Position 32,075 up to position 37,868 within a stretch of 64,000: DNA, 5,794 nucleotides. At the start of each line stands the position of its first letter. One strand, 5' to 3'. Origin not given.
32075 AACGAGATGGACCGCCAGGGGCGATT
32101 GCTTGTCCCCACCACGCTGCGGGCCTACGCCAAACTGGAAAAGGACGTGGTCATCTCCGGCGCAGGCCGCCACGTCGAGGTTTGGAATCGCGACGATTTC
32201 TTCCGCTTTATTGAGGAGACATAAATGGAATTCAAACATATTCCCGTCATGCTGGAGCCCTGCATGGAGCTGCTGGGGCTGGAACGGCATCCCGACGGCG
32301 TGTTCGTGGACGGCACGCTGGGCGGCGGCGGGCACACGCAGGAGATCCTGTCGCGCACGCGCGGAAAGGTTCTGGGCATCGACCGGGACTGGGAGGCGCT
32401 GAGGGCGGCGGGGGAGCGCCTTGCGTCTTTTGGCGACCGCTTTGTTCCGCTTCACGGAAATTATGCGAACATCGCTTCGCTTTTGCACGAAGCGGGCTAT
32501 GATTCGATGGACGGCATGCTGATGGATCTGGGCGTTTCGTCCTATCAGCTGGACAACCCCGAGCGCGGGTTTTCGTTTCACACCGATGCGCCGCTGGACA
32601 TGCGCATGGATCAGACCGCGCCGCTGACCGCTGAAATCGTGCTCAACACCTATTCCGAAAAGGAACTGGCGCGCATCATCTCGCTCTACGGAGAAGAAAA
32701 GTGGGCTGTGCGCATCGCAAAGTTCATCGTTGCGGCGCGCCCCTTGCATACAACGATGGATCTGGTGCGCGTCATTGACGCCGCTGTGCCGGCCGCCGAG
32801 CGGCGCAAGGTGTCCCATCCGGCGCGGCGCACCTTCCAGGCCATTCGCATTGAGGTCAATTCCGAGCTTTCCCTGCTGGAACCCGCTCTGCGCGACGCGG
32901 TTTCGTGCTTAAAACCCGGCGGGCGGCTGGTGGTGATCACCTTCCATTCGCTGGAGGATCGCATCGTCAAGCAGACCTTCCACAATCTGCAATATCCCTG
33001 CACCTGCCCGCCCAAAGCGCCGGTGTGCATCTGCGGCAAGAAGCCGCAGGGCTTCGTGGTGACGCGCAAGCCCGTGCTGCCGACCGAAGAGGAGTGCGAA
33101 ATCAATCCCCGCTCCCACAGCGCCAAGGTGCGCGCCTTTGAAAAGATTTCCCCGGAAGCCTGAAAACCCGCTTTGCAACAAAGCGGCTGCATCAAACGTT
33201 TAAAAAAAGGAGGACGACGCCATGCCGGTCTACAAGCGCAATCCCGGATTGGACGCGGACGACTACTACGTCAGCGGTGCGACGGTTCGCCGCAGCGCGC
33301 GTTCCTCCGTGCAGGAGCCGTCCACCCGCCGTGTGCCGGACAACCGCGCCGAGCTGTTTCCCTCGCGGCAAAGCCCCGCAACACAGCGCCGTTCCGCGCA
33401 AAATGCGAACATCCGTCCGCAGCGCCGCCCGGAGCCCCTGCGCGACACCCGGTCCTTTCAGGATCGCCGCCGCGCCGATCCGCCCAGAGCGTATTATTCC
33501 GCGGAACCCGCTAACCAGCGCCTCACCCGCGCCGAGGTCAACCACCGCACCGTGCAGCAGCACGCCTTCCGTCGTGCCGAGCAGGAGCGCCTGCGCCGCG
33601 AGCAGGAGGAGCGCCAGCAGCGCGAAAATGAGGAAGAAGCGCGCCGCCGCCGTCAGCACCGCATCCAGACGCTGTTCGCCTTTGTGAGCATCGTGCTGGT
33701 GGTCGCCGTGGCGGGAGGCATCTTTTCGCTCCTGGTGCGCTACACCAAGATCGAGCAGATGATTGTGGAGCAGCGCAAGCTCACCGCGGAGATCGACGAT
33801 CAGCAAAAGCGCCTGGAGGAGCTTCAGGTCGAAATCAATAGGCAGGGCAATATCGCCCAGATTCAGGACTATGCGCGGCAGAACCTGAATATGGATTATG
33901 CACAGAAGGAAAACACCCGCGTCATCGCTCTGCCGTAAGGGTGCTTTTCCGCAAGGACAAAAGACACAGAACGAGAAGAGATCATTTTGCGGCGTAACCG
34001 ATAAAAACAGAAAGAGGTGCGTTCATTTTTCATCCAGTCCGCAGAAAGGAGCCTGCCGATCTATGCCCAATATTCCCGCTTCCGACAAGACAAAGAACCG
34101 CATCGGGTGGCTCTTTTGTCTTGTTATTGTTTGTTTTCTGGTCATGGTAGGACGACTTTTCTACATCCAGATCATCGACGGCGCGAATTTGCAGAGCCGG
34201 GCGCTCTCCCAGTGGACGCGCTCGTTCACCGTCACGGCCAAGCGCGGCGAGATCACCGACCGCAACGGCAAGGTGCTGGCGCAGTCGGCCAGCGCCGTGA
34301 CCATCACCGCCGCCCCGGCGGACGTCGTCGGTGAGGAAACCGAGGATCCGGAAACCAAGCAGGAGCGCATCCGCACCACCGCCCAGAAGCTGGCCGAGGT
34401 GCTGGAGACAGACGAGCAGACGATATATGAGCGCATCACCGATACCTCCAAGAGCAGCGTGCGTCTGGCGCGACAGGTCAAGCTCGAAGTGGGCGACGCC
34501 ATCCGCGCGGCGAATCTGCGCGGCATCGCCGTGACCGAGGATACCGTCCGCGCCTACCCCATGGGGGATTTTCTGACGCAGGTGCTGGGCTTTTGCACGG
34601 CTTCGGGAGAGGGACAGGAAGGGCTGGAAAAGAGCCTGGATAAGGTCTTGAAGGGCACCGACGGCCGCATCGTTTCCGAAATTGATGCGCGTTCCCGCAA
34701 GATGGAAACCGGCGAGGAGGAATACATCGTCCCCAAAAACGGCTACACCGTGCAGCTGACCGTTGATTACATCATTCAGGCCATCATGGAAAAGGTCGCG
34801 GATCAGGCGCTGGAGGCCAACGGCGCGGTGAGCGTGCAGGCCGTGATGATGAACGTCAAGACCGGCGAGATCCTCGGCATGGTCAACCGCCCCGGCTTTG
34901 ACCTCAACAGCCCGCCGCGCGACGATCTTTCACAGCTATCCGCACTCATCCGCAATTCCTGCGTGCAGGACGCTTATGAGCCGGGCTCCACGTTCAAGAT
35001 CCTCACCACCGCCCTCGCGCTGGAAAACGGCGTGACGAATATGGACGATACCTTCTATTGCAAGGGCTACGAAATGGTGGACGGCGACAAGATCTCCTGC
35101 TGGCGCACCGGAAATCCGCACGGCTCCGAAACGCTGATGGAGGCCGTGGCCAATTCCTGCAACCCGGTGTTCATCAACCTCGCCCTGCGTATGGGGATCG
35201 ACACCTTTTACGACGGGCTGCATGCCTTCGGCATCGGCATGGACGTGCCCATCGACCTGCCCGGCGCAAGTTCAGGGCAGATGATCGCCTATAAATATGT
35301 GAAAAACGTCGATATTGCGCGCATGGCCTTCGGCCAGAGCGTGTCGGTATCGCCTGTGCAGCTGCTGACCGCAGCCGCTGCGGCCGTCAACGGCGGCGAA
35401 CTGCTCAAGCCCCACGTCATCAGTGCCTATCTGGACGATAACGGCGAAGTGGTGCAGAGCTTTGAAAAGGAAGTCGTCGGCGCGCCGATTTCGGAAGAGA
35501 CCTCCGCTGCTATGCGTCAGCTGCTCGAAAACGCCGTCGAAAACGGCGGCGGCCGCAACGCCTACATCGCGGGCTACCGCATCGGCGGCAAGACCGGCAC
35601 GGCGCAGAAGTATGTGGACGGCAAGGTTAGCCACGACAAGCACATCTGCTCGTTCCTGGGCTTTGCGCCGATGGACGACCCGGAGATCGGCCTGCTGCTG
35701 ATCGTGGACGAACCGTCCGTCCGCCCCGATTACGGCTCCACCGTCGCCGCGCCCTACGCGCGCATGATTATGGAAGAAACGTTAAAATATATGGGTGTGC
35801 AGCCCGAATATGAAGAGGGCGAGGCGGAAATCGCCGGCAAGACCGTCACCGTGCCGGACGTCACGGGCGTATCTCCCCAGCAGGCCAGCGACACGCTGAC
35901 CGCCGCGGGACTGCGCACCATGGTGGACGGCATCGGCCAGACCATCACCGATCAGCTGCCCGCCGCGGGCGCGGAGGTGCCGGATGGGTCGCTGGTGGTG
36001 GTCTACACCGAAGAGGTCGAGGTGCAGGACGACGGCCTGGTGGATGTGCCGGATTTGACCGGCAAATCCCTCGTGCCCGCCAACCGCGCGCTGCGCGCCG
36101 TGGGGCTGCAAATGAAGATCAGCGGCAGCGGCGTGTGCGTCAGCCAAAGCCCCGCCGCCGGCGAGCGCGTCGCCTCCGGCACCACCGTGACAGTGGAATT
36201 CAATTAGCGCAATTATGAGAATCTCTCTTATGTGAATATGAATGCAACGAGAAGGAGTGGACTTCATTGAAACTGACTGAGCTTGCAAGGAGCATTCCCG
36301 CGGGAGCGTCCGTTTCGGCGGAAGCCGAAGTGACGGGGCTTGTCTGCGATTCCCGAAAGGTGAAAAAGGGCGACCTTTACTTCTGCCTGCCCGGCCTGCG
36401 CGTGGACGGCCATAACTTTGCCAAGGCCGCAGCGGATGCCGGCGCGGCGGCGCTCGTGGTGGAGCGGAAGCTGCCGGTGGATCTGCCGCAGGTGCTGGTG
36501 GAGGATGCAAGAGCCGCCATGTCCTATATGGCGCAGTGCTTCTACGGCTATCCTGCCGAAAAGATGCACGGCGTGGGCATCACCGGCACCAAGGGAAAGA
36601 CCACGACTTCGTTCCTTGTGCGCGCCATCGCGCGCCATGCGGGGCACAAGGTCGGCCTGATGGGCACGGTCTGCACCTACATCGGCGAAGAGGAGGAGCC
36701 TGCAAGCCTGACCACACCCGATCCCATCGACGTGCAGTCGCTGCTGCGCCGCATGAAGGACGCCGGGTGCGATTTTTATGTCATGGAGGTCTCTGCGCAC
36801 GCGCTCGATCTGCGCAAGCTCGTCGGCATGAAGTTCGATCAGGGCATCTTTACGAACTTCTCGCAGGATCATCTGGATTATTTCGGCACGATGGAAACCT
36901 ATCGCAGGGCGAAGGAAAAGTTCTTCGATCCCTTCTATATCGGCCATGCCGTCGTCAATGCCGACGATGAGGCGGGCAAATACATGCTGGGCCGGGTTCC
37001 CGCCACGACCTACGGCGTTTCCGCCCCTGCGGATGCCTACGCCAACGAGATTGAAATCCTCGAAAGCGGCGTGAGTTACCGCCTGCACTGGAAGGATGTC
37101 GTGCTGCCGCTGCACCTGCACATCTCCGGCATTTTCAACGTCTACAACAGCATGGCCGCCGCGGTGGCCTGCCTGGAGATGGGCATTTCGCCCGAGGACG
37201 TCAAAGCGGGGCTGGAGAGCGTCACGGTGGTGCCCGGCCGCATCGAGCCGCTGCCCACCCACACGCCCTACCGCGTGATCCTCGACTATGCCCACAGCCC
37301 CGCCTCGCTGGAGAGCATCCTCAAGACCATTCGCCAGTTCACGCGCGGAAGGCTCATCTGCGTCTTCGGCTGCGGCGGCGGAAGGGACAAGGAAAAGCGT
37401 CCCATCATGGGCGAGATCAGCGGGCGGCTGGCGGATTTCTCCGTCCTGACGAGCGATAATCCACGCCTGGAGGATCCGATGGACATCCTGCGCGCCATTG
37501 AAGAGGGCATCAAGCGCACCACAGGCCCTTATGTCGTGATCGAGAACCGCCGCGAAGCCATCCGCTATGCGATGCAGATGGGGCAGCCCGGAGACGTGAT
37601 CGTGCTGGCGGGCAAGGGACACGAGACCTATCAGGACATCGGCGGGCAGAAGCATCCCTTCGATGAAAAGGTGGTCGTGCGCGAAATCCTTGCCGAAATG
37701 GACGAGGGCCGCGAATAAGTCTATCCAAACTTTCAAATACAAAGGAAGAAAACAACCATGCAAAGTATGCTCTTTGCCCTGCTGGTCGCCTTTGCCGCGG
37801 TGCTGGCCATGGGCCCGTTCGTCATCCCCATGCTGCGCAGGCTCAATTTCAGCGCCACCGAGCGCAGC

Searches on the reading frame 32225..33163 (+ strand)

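Call 52: search_protein_families(library=pfam, max_evalue=0.00001, proteins=[window:32225-33163:+])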
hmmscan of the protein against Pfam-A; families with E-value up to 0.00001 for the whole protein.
window:32225-33163:+ (312 aa): 1 family
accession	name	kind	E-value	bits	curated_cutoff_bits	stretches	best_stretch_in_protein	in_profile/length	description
PF01795.25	Methyltransf_5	-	1.6e-111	373.1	27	1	2-308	1-309/309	MraW methylase family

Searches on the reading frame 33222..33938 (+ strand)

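Call 52: search_protein_families(library=pfam, max_evalue=0.00001, proteins=[window:33222-33938:+])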
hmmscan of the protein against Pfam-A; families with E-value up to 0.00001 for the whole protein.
window:33222-33938:+ (238 aa): 1 family
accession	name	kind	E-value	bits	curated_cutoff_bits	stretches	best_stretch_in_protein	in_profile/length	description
PF04999.18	FtsL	-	6.5e-06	26.5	22.9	1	149-236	7-96/97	Cell division protein FtsL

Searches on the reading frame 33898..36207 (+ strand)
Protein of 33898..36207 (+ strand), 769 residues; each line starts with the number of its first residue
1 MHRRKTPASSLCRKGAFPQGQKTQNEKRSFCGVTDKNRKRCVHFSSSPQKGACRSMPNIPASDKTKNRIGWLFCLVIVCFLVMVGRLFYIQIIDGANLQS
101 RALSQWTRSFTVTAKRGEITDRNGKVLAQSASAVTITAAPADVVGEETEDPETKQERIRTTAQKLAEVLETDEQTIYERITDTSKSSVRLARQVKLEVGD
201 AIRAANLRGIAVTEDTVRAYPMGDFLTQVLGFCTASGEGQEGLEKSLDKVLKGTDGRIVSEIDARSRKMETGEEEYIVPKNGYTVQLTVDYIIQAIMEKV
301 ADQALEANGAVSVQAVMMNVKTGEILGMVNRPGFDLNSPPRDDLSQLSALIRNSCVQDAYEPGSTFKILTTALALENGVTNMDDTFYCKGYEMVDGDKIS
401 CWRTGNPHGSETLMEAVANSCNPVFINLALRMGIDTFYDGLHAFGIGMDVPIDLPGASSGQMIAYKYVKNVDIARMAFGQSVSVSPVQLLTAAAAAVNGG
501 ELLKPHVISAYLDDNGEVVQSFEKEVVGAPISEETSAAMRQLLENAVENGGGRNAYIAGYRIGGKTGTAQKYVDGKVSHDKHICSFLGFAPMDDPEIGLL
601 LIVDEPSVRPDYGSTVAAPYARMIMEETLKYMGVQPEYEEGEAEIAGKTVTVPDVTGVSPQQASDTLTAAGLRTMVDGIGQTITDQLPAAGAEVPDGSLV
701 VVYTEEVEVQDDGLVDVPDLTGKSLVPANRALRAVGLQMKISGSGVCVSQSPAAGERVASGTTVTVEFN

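Call 52: search_protein_families(library=pfam, max_evalue=0.00001, proteins=[window:33898-36207:+])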
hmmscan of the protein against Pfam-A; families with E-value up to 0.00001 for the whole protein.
window:33898-36207:+ (769 aa): 3 families
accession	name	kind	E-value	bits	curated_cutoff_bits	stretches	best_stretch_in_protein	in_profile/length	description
PF00905.27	Transpeptidase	-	8.3e-73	245.6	22.1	1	315-626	3-299/299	Penicillin binding protein transpeptidase domain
PF03793.24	PASTA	-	3.1e-23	81.9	23.2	2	715-768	1-62/64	PASTA domain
PF03717.20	PBP_dimer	-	6.4e-20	72.8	24.4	1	112-270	2-177/180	Penicillin-binding Protein dimerisation domain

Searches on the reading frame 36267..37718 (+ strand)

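Call 52: search_protein_families(library=pfam, max_evalue=0.00001, proteins=[window:36267-37718:+])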
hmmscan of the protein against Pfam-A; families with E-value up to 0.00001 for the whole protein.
window:36267-37718:+ (483 aa): 3 families
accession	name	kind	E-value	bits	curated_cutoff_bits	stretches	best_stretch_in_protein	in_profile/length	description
PF08245.18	Mur_ligase_M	-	6.7e-50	170.3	24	1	105-301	1-199/200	Mur ligase middle domain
PF02875.26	Mur_ligase_C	-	3.9e-33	115.4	28.4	1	324-451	1-127/127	Mur ligase, glutamate ligase domain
PF01225.30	Mur_ligase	-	1.6e-10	41.7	21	1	21-69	1-54/95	Mur ligase family, catalytic domain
